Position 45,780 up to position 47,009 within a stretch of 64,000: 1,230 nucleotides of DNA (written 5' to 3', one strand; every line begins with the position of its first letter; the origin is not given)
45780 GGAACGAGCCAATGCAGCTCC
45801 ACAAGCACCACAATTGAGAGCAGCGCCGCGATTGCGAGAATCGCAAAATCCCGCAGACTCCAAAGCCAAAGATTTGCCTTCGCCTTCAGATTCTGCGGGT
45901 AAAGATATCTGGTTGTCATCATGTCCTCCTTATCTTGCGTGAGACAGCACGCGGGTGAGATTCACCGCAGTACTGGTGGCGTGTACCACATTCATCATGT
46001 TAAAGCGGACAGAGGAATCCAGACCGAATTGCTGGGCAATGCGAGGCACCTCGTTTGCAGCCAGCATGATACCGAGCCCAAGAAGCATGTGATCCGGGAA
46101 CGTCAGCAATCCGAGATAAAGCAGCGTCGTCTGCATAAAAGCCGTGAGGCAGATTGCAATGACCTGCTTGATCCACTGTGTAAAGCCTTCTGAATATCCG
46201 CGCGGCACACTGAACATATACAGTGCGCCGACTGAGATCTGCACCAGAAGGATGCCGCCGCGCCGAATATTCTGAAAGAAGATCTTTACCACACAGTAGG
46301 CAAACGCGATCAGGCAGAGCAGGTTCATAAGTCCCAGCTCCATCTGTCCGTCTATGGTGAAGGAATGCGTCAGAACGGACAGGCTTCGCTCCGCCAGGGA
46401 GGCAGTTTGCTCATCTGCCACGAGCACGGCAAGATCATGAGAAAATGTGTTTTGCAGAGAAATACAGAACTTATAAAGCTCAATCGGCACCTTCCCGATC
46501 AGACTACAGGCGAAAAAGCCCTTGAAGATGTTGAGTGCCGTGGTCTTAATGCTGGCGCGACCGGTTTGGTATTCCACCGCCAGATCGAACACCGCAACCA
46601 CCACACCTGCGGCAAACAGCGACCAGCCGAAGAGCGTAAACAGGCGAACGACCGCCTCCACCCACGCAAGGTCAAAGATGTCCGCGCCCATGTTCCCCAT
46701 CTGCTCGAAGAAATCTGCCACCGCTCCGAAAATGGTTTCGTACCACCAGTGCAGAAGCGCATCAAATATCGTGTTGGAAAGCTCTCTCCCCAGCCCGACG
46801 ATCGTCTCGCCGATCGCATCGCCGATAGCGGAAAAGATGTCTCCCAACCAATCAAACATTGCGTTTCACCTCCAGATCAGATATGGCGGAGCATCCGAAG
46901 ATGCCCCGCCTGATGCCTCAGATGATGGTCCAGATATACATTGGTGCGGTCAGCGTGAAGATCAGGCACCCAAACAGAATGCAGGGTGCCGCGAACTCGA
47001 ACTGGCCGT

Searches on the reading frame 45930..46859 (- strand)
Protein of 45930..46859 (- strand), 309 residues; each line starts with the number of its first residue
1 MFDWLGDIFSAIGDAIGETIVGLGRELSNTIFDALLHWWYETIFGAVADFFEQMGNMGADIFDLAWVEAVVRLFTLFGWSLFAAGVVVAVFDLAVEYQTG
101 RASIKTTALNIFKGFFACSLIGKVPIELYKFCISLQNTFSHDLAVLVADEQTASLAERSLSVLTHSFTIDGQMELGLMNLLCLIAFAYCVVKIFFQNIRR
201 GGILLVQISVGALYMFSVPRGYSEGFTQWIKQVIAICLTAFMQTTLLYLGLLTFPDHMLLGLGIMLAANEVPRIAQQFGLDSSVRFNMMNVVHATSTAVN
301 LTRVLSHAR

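Call 70: search_protein_families(library=pfam, proteins=[window:45930-46859:-], max_evalue=0.00001)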
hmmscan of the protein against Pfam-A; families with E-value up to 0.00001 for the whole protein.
window:45930-46859:- (309 aa): 2 families
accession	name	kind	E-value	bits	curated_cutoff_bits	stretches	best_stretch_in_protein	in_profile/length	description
PF19511.4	TrbL_5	-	3.6e-124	414.1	25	1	26-307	6-287/290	Conjugal transfer protein TrbL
PF19597.4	TrbL_4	-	9.2e-15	55.2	27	1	29-303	6-272/276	Conjugal transfer protein TrbL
